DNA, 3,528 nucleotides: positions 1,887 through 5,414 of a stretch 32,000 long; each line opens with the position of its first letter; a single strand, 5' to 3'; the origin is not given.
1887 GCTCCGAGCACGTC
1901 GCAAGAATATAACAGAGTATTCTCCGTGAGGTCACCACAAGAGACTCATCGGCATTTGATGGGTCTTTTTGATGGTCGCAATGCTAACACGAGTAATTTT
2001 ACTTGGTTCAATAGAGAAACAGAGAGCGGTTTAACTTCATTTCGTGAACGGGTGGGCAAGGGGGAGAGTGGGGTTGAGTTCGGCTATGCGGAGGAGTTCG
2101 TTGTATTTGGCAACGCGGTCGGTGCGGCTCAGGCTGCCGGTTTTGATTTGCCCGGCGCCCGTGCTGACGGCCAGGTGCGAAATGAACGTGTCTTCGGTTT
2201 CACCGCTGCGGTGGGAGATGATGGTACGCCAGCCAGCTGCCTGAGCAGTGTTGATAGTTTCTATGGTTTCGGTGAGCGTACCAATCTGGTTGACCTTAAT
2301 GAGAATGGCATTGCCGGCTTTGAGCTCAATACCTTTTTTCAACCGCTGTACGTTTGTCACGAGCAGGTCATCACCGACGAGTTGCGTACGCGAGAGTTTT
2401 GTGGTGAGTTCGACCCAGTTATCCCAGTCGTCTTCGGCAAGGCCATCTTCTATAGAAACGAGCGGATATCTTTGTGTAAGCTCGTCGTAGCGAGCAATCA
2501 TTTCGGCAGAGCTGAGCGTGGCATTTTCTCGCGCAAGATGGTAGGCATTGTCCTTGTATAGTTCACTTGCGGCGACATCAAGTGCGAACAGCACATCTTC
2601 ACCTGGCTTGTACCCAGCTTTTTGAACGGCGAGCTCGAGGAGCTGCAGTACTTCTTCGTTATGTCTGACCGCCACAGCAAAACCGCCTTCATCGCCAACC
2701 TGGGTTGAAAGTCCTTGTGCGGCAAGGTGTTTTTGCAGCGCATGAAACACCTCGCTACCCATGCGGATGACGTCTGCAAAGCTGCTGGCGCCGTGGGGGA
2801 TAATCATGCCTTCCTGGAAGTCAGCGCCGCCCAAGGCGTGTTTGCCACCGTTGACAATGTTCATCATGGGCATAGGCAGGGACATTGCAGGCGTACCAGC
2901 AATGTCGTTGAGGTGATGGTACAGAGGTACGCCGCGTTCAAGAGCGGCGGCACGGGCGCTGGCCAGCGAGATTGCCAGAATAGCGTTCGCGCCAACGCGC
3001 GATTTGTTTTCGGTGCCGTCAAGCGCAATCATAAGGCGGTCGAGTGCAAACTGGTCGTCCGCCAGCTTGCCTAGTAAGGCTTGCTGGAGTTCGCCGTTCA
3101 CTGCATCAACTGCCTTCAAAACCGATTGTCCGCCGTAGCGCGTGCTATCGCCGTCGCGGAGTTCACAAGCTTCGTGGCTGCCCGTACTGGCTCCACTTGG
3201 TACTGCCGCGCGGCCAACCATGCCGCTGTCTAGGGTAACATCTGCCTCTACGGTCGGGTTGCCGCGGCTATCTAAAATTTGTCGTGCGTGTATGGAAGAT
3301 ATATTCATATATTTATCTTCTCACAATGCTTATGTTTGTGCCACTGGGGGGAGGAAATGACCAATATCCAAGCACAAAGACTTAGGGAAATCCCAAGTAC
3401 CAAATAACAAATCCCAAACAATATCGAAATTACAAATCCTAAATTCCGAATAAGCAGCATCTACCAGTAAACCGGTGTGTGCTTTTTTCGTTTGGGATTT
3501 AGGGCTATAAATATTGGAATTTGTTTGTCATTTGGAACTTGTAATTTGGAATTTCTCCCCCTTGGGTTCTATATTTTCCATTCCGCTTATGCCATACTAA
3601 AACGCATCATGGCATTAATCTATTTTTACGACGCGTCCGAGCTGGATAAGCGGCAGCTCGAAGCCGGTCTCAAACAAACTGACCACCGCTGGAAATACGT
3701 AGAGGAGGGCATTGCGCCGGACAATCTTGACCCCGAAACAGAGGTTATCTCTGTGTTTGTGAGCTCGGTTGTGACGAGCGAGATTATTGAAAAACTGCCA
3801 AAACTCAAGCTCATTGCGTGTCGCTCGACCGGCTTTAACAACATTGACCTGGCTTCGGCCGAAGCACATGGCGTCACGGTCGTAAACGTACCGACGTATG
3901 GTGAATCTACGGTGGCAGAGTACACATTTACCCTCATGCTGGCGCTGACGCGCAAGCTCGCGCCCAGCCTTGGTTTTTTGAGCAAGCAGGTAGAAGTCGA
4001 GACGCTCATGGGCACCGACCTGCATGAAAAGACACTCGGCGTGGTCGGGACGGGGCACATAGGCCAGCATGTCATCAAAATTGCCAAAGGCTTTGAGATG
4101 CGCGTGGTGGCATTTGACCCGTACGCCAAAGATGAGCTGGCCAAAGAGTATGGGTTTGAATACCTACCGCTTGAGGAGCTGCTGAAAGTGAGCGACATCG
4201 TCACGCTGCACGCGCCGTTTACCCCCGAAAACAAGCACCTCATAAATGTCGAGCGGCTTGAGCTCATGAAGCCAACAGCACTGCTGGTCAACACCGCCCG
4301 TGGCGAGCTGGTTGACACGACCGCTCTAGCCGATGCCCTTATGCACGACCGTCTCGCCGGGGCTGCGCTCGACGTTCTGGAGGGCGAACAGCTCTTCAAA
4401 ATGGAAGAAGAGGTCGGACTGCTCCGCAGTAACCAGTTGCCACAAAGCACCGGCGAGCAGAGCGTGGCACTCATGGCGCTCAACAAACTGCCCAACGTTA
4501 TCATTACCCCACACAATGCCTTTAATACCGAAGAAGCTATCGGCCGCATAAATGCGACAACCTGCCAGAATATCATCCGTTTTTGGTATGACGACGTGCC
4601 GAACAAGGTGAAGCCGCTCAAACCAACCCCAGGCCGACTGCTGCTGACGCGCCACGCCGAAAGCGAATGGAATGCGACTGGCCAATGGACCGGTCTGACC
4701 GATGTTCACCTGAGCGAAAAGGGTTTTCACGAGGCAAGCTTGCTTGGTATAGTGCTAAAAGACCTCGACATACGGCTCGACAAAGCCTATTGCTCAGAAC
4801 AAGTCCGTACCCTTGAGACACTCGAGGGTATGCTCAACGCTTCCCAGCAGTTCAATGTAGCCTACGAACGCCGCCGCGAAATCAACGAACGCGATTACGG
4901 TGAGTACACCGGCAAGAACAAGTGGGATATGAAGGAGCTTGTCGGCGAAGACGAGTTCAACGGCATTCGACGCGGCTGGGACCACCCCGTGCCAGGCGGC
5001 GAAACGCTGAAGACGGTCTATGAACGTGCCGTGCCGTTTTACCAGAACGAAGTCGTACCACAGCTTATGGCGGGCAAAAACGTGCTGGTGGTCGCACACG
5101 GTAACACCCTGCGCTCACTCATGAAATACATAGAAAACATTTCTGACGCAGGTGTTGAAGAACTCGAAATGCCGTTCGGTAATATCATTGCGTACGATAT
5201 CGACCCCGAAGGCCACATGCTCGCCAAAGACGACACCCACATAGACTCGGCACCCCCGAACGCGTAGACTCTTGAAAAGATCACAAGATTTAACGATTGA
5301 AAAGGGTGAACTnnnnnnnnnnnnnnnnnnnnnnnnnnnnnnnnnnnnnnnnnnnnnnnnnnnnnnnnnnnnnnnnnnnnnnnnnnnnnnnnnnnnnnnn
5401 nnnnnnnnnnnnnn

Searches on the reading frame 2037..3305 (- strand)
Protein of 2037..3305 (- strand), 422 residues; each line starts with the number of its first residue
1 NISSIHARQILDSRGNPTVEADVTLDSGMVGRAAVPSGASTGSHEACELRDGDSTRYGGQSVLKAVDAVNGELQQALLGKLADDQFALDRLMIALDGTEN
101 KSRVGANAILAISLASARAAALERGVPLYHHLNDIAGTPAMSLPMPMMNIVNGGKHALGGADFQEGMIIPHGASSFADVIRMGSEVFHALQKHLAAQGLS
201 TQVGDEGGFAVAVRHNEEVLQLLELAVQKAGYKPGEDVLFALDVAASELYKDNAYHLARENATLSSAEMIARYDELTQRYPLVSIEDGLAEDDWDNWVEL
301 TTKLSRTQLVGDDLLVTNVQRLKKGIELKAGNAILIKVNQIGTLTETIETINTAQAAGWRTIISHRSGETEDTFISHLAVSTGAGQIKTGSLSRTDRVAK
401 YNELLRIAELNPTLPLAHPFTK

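Call 7: search_protein_families(library=pfam, proteins=[window:2037-3305:-], max_evalue=0.0001)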
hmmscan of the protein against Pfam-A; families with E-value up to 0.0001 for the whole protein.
window:2037-3305:- (422 aa): 3 families
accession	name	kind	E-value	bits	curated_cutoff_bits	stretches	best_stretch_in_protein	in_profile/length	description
PF00113.28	Enolase_C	-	1.7e-110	369.4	21.5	1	141-409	2-279/296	Enolase, C-terminal TIM barrel domain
PF03952.21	Enolase_N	-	4e-56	189.2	35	1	2-132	1-131/131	Enolase, N-terminal domain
PF13378.12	MR_MLE_C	-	8.1e-06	26.1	29.4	1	261-387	52-176/219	Enolase C-terminal domain-like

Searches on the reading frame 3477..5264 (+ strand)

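Call 7: search_protein_families(library=pfam, proteins=[window:3477-5264:+], max_evalue=0.0001)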
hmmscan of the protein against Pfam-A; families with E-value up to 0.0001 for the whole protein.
window:3477-5264:+ (596 aa): 3 families
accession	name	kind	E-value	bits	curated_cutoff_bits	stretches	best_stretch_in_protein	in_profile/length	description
PF02826.25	2-Hacid_dh_C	-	5.7e-54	182.6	25.1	1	151-348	1-178/178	D-isomer specific 2-hydroxyacid dehydrogenase, NAD binding domain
PF00300.27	His_Phos_1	-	1.7e-33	116.3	21.7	1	388-580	1-186/194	Histidine phosphatase superfamily (branch 1)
PF00389.36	2-Hacid_dh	-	5.1e-26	91.4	24.6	1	86-372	38-126/134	D-isomer specific 2-hydroxyacid dehydrogenase, catalytic domain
